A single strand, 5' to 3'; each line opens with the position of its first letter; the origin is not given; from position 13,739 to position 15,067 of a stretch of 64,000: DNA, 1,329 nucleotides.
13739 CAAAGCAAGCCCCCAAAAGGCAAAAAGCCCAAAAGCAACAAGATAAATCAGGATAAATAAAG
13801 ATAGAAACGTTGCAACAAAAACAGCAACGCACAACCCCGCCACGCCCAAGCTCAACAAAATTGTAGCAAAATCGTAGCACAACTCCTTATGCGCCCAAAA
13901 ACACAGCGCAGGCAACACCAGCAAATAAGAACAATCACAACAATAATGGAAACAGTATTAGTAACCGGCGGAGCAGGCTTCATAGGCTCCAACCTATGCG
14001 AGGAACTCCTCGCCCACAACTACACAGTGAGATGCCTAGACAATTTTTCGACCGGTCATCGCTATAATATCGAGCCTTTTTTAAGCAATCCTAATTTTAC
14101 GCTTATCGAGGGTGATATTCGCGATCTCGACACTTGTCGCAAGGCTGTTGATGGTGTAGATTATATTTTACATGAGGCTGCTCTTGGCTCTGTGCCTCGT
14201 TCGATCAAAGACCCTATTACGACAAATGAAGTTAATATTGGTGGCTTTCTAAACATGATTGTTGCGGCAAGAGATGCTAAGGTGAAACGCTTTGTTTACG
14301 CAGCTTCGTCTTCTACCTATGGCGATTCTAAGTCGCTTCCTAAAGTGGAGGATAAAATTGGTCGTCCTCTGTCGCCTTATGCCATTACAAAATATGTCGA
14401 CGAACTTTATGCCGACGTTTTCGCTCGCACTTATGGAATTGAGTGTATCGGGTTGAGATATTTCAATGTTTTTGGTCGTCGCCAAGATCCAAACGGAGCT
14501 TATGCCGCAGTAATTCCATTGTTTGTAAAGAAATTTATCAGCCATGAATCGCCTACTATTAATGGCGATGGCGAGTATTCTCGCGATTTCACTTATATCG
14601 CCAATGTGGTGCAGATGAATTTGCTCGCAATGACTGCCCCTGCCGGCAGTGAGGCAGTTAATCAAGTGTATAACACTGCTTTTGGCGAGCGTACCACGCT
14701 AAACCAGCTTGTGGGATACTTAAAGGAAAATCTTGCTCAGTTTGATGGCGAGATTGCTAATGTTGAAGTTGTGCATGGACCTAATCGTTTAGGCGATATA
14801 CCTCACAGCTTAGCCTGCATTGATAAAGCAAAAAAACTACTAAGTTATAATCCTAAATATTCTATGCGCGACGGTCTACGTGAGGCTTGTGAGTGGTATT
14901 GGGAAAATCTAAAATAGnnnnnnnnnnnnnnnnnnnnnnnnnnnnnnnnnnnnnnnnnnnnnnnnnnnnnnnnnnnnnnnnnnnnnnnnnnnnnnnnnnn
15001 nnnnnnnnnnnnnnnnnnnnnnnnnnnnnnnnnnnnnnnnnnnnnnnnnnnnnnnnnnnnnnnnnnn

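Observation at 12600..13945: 1.35-kb divergent intergenic region built almost entirely of compositionally extreme tandem arrays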

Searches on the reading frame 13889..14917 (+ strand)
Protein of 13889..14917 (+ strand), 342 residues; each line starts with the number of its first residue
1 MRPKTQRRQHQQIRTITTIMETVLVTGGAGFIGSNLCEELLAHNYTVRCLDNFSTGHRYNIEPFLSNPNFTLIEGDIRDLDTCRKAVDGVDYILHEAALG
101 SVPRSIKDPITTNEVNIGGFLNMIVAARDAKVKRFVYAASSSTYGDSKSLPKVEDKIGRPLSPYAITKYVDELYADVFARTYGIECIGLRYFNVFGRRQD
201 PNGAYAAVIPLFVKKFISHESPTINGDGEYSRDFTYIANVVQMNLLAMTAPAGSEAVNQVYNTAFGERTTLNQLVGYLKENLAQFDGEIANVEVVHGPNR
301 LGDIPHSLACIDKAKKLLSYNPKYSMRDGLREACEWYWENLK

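Call 7: search_protein_families(library=pfam, proteins=[window:13946-14917:+])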
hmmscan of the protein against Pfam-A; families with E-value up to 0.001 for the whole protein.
window:13946-14917:+ (323 aa): 9 families
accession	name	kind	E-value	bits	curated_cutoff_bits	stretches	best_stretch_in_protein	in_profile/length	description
PF01370.27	Epimerase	-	1.2e-58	198.8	20.9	1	4-243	1-238/240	NAD dependent epimerase/dehydratase family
PF16363.11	GDP_Man_Dehyd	-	7.7e-50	170.6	27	1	5-313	1-331/332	GDP-mannose 4,6 dehydratase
PF01073.25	3Beta_HSD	-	1.4e-21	77.2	22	1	5-231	1-231/280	3-beta hydroxysteroid dehydrogenase/isomerase family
PF02719.21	Polysacc_synt_2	-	3.8e-19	69.4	20.2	1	4-259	1-243/293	Polysaccharide biosynthesis protein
PF05368.20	NmrA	-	2e-10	41.2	27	1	2-121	3-107/298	NmrA-like family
PF13460.12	NAD_binding_10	-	1.1e-09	38.9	27.2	1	8-137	1-115/184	NAD(P)H-binding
PF07993.18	NAD_binding_4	-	1.3e-06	28.3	20.1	1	6-140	1-154/258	Male sterility protein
PF04321.23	RmlD_sub_bind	-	1.5e-05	24.7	27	1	3-154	2-134/287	RmlD substrate binding domain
PF00106.31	adh_short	-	0.0001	22.3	26.6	1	3-72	2-72/195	short chain dehydrogenase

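Call 13: find_encoding_contigs(protein=window:13946-14917:+, flank=6000, max_places=10)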
Protein window:13946-14917:+ (323 aa): no gene with exactly this product is on record in the collection.

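Call 47: find_homologous_proteins(query=window:13946-14917:+, max_evalue=1e-80)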
Query window:13946-14917:+ (323 aa): 8000 proteins with E <= 1e-80 among 8000 candidates; the best 120 are listed.
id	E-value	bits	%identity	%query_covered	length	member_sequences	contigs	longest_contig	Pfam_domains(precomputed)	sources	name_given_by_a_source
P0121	7.3e-218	741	100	100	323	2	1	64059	PF04321.24,PF16363.12,PF02719.22,PF05368.20,PF01073.26,PF07993.19,PF13460.13,PF01370.28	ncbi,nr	ncbi:MAG: SDR family oxidoreductase [Muribaculaceae bacterium]|nr:SDR family oxidoreductase [Muribac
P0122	2.4e-191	653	87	100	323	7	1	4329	PF04321.24,PF16363.12,PF02719.22,PF05368.20,PF01073.26,PF07993.19,PF13460.13,PF00106.32,PF01370.28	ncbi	ncbi:MAG: SDR family oxidoreductase [Muribaculaceae bacterium]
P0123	4.3e-190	649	87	100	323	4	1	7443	PF04321.24,PF16363.12,PF02719.22,PF05368.20,PF01073.26,PF13460.13,PF00106.32,PF01370.28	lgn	-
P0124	1.4e-185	634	85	100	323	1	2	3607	PF04321.24,PF16363.12,PF02719.22,PF05368.20,PF01073.26,PF07993.19,PF13460.13,PF00106.32,PF01370.28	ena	-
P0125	1.5e-185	634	85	100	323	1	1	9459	PF04321.24,PF16363.12,PF02719.22,PF05368.20,PF01073.26,PF13460.13,PF00106.32,PF01370.28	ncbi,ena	-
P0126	7.2e-185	632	85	100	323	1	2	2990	PF04321.24,PF16363.12,PF02719.22,PF05368.20,PF01073.26,PF07993.19,PF13460.13,PF00106.32,PF01370.28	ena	-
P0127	1.0e-184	632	85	100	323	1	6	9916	PF04321.24,PF16363.12,PF02719.22,PF05368.20,PF01073.26,PF07993.19,PF13460.13,PF00106.32,PF01370.28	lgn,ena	-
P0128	1.4e-184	631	85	100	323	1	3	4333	PF04321.24,PF16363.12,PF02719.22,PF05368.20,PF01073.26,PF07993.19,PF13460.13,PF00106.32,PF01370.28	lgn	-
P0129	3.5e-184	630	85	100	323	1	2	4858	PF04321.24,PF16363.12,PF02719.22,PF05368.20,PF01073.26,PF07993.19,PF13460.13,PF00106.32,PF01370.28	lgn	-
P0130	3.6e-184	630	85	100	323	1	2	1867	PF04321.24,PF16363.12,PF02719.22,PF05368.20,PF01073.26,PF13460.13,PF00106.32,PF01370.28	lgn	-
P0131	1.3e-183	628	85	100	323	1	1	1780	PF04321.24,PF16363.12,PF02719.22,PF05368.20,PF01073.26,PF13460.13,PF00106.32,PF01370.28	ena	-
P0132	1.2e-181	622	84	100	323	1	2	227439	PF04321.24,PF16363.12,PF02719.22,PF05368.20,PF01073.26,PF07993.19,PF13460.13,PF01370.28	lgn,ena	-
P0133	4.4e-181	620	83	100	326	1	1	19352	PF04321.24,PF16363.12,PF02719.22,PF05368.20,PF01073.26,PF07993.19,PF13460.13,PF01370.28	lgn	-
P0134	5.6e-180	616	82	100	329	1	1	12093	PF04321.24,PF16363.12,PF02719.22,PF05368.20,PF01073.26,PF07993.19,PF13460.13,PF00106.32,PF01370.28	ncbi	-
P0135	9.5e-180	615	83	99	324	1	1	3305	PF04321.24,PF16363.12,PF02719.22,PF05368.20,PF01073.26,PF07993.19,PF13460.13,PF00106.32,PF01370.28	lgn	-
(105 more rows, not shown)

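Call 48: find_encoding_contigs(protein=P0122, flank=5000, max_places=4)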
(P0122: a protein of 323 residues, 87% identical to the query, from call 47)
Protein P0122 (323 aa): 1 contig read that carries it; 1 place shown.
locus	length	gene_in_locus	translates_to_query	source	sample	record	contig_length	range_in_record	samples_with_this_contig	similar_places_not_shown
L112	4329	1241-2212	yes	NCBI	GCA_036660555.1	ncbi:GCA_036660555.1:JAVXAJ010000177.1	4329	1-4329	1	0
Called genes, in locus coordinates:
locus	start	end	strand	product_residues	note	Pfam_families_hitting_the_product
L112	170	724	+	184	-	PF02357:NusG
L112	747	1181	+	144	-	PF06603:UpxZ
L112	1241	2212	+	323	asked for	PF00106:adh_short (weak), PF01073:3Beta_HSD, PF01370:Epimerase, PF02719:Polysacc_synt_2, PF04321:RmlD_sub_bind (weak), PF05368:NmrA, PF13460:NAD_binding_10, PF16363:GDP_Man_Dehyd, +1 more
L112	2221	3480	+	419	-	PF03721:UDPG_MGDP_dh_N, PF00984:UDPG_MGDP_dh, PF03720:UDPG_MGDP_dh_C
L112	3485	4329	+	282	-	PF01757:Acyl_transf_3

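Call 49: find_encoding_contigs(protein=P0123, flank=5000, max_places=4)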
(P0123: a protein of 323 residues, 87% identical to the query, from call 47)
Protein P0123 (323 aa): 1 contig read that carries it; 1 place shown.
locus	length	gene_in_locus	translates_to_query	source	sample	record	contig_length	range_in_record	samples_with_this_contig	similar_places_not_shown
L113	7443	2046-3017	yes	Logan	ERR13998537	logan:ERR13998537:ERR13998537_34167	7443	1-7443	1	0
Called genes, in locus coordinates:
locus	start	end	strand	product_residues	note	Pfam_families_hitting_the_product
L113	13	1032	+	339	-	PF00389:2-Hacid_dh, PF02826:2-Hacid_dh_C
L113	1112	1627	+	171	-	-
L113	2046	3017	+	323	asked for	PF00106:adh_short (weak), PF01073:3Beta_HSD, PF01370:Epimerase, PF02719:Polysacc_synt_2, PF04321:RmlD_sub_bind (weak), PF05368:NmrA, PF13460:NAD_binding_10, PF16363:GDP_Man_Dehyd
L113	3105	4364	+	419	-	PF03721:UDPG_MGDP_dh_N, PF00984:UDPG_MGDP_dh, PF03720:UDPG_MGDP_dh_C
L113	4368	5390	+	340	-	PF01757:Acyl_transf_3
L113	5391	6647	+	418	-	PF01943:Polysacc_synt, PF13440:Polysacc_synt_3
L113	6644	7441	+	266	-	?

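Call 50: find_encoding_contigs(protein=P0127, flank=5000, max_places=6)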
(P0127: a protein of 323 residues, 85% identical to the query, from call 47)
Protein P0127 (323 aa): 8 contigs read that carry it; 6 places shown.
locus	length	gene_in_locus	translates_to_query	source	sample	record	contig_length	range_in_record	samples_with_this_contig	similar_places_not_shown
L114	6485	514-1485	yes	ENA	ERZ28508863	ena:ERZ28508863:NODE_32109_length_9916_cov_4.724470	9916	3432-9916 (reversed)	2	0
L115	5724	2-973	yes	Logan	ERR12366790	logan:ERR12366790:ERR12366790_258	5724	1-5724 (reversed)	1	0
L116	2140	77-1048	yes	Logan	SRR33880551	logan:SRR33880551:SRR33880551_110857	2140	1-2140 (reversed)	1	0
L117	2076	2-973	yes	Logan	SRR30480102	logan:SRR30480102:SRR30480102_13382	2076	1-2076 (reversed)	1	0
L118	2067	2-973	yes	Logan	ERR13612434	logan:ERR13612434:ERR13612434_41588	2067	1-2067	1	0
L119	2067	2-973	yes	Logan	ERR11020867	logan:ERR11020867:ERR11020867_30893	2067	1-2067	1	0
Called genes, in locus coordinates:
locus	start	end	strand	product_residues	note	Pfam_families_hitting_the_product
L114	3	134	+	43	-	?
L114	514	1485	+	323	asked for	PF00106:adh_short (weak), PF01073:3Beta_HSD, PF01370:Epimerase, PF02719:Polysacc_synt_2, PF04321:RmlD_sub_bind (weak), PF05368:NmrA, PF13460:NAD_binding_10, PF16363:GDP_Man_Dehyd, +1 more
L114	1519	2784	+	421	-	PF03721:UDPG_MGDP_dh_N, PF00984:UDPG_MGDP_dh, PF03720:UDPG_MGDP_dh_C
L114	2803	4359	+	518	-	PF01554:MatE (weak)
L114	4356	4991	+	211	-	PF00132:Hexapep, PF14602:Hexapep_2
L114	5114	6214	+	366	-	-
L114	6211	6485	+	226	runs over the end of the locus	-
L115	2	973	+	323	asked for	PF00106:adh_short (weak), PF01073:3Beta_HSD, PF01370:Epimerase, PF02719:Polysacc_synt_2, PF04321:RmlD_sub_bind (weak), PF05368:NmrA, PF13460:NAD_binding_10, PF16363:GDP_Man_Dehyd, +1 more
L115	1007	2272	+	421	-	PF03721:UDPG_MGDP_dh_N, PF00984:UDPG_MGDP_dh, PF03720:UDPG_MGDP_dh_C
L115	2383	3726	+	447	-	-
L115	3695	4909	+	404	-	-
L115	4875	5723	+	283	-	?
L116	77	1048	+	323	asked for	PF00106:adh_short (weak), PF01073:3Beta_HSD, PF01370:Epimerase, PF02719:Polysacc_synt_2, PF04321:RmlD_sub_bind (weak), PF05368:NmrA, PF13460:NAD_binding_10, PF16363:GDP_Man_Dehyd, +1 more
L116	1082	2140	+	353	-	?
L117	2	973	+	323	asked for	PF00106:adh_short (weak), PF01073:3Beta_HSD, PF01370:Epimerase, PF02719:Polysacc_synt_2, PF04321:RmlD_sub_bind (weak), PF05368:NmrA, PF13460:NAD_binding_10, PF16363:GDP_Man_Dehyd, +1 more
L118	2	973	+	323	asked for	PF00106:adh_short (weak), PF01073:3Beta_HSD, PF01370:Epimerase, PF02719:Polysacc_synt_2, PF04321:RmlD_sub_bind (weak), PF05368:NmrA, PF13460:NAD_binding_10, PF16363:GDP_Man_Dehyd, +1 more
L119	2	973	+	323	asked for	PF00106:adh_short (weak), PF01073:3Beta_HSD, PF01370:Epimerase, PF02719:Polysacc_synt_2, PF04321:RmlD_sub_bind (weak), PF05368:NmrA, PF13460:NAD_binding_10, PF16363:GDP_Man_Dehyd, +1 more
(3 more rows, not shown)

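Call 51: find_encoding_contigs(protein=P0132, flank=5000, max_places=4)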
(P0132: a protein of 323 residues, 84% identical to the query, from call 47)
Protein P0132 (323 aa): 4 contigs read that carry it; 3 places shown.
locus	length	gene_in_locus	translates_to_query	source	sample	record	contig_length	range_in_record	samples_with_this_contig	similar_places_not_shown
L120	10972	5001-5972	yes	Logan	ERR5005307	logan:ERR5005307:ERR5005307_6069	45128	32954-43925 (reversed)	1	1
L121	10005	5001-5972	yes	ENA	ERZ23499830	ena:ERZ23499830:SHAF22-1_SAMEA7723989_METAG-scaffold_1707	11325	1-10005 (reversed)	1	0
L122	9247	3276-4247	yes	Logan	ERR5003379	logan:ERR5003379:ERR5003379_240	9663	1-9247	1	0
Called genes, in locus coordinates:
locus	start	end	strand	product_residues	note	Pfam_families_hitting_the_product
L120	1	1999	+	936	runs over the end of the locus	PF08447:PAS_3 (faint), PF01590:GAF, PF13185:GAF_2 (weak), PF00512:HisKA, PF02518:HATPase_c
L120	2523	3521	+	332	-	PF13102:Phage_int_SAM_5, PF02899:Phage_int_SAM_1 (faint), PF00589:Phage_integrase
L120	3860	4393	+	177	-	PF02357:NusG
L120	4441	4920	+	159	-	PF06603:UpxZ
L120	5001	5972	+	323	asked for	PF01073:3Beta_HSD, PF01370:Epimerase, PF02719:Polysacc_synt_2, PF04321:RmlD_sub_bind (weak), PF05368:NmrA, PF07993:NAD_binding_4 (faint), PF13460:NAD_binding_10, PF16363:GDP_Man_Dehyd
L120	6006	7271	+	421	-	PF03721:UDPG_MGDP_dh_N, PF00984:UDPG_MGDP_dh, PF03720:UDPG_MGDP_dh_C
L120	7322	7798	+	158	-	PF00132:Hexapep, PF14602:Hexapep_2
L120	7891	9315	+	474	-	PF01943:Polysacc_synt, PF13440:Polysacc_synt_3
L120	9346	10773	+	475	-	-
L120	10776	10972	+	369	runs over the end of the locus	PF20706:GT4-conflict, PF13439:Glyco_transf_4, PF00534:Glycos_transf_1, PF13692:Glyco_trans_1_4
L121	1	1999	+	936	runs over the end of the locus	PF08447:PAS_3 (faint), PF01590:GAF, PF13185:GAF_2 (weak), PF00512:HisKA, PF02518:HATPase_c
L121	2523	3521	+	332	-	PF13102:Phage_int_SAM_5, PF02899:Phage_int_SAM_1 (faint), PF00589:Phage_integrase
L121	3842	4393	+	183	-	PF02357:NusG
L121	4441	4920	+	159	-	PF06603:UpxZ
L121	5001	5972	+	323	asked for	PF01073:3Beta_HSD, PF01370:Epimerase, PF02719:Polysacc_synt_2, PF04321:RmlD_sub_bind (weak), PF05368:NmrA, PF07993:NAD_binding_4 (faint), PF13460:NAD_binding_10, PF16363:GDP_Man_Dehyd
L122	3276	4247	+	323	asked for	PF01073:3Beta_HSD, PF01370:Epimerase, PF02719:Polysacc_synt_2, PF04321:RmlD_sub_bind (weak), PF05368:NmrA, PF07993:NAD_binding_4 (faint), PF13460:NAD_binding_10, PF16363:GDP_Man_Dehyd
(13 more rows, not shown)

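Call 79: find_encoding_contigs(protein=P0125, flank=4000, max_places=3)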
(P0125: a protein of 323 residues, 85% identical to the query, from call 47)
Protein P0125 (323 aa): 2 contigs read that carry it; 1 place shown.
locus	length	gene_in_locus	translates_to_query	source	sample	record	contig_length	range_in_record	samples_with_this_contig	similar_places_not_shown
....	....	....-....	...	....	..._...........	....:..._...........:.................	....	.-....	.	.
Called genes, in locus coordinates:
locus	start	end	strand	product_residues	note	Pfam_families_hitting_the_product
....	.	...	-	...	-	?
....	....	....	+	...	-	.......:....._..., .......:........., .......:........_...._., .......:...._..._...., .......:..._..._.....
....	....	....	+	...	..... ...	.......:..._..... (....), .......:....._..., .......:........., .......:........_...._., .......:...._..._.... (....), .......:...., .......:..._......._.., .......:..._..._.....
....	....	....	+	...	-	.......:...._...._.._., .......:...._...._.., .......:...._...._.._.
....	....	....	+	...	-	-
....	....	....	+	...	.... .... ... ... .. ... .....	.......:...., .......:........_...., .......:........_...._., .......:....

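Call 80: find_encoding_contigs(protein=P0133, flank=4000, max_places=3)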
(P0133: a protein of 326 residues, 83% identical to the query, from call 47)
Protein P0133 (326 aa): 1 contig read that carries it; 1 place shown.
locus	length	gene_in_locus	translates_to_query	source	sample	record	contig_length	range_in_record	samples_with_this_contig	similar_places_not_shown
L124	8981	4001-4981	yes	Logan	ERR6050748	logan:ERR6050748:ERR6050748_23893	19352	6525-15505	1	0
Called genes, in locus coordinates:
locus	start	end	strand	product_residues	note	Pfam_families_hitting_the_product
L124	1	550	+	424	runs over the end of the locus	-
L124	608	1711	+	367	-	PF00534:Glycos_transf_1, PF13692:Glyco_trans_1_4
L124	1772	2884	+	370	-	PF13439:Glyco_transf_4, PF00534:Glycos_transf_1, PF13692:Glyco_trans_1_4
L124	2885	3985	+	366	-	PF13439:Glyco_transf_4, PF20706:GT4-conflict (weak), PF00534:Glycos_transf_1, PF13692:Glyco_trans_1_4, PF13524:Glyco_trans_1_2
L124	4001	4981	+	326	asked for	PF01073:3Beta_HSD, PF01370:Epimerase, PF02719:Polysacc_synt_2, PF04321:RmlD_sub_bind (weak), PF05368:NmrA, PF07993:NAD_binding_4 (faint), PF13460:NAD_binding_10, PF16363:GDP_Man_Dehyd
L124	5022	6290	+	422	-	PF03721:UDPG_MGDP_dh_N, PF00984:UDPG_MGDP_dh, PF03720:UDPG_MGDP_dh_C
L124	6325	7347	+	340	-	PF01073:3Beta_HSD, PF01370:Epimerase, PF02719:Polysacc_synt_2, PF04321:RmlD_sub_bind (weak), PF05368:NmrA, PF16363:GDP_Man_Dehyd, PF13460:NAD_binding_10, PF08485:Polysacc_syn_2C, +1 more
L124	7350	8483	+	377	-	PF01370:Epimerase, PF14667:Polysacc_synt_C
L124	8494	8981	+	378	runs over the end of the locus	PF02350:Epimerase_2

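Call 81: find_encoding_contigs(protein=P0134, flank=4000, max_places=3)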
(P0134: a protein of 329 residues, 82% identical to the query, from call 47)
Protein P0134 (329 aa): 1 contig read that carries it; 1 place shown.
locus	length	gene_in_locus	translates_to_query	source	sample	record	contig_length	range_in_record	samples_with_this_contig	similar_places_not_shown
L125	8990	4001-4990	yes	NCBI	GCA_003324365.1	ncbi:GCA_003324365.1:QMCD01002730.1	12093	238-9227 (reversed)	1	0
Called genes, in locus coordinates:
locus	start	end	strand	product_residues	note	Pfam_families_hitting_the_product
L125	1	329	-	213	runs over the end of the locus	PF09603:Fib_succ_major (weak)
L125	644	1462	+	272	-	PF02563:Poly_export, PF10531:SLBB (weak), PF22461:SLBB_2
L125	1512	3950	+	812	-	PF13807:GNVR, PF01656:CbiA (weak), PF09140:MipZ, PF10609:ParA (weak), PF13614:AAA_31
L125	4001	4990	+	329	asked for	PF00106:adh_short (weak), PF01370:Epimerase, PF02719:Polysacc_synt_2, PF04321:RmlD_sub_bind (weak), PF05368:NmrA, PF01073:3Beta_HSD, PF13460:NAD_binding_10, PF16363:GDP_Man_Dehyd, +1 more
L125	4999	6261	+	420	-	PF03721:UDPG_MGDP_dh_N, PF00984:UDPG_MGDP_dh, PF03720:UDPG_MGDP_dh_C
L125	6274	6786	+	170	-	-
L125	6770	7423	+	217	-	PF00106:adh_short (weak), PF01370:Epimerase, PF02719:Polysacc_synt_2, PF04321:RmlD_sub_bind (weak), PF16363:GDP_Man_Dehyd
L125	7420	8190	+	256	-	PF01370:Epimerase (faint), PF02719:Polysacc_synt_2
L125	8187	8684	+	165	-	PF00132:Hexapep (weak)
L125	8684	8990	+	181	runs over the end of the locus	?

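Call 98: find_encoding_contigs(protein=window:13889-14917:+, flank=10000, max_places=10)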
Protein window:13889-14917:+ (342 aa): 1 contig read that carries it; 1 place shown.
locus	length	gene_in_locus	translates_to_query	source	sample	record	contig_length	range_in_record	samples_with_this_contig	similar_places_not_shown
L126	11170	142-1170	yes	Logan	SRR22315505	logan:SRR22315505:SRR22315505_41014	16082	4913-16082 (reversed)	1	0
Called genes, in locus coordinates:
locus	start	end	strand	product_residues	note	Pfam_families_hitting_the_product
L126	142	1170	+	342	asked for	PF04321:RmlD_sub_bind (weak), PF05368:NmrA, PF01073:3Beta_HSD, PF01370:Epimerase, PF02719:Polysacc_synt_2, PF07993:NAD_binding_4 (faint), PF13460:NAD_binding_10, PF16363:GDP_Man_Dehyd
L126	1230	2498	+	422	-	PF03721:UDPG_MGDP_dh_N, PF00984:UDPG_MGDP_dh, PF03720:UDPG_MGDP_dh_C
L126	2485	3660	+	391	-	PF12797:Fer4_2 (faint), PF00037:Fer4 (faint), PF12838:Fer4_7, PF04432:FrhB_FdhB_C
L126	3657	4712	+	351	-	PF04230:PS_pyruv_trans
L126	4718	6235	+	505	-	PF01554:MatE (weak)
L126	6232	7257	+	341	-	-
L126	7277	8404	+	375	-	PF04932:Wzy_C (weak)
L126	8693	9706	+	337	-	PF08443:RimK (faint)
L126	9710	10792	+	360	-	PF13439:Glyco_transf_4, PF13579:Glyco_trans_4_4 (weak), PF20706:GT4-conflict, PF00534:Glycos_transf_1, PF13692:Glyco_trans_1_4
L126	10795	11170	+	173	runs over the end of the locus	PF25084:LbH_EIF2B (faint), PF25087:GMPPB_C (faint), PF00132:Hexapep, PF14602:Hexapep_2 (weak)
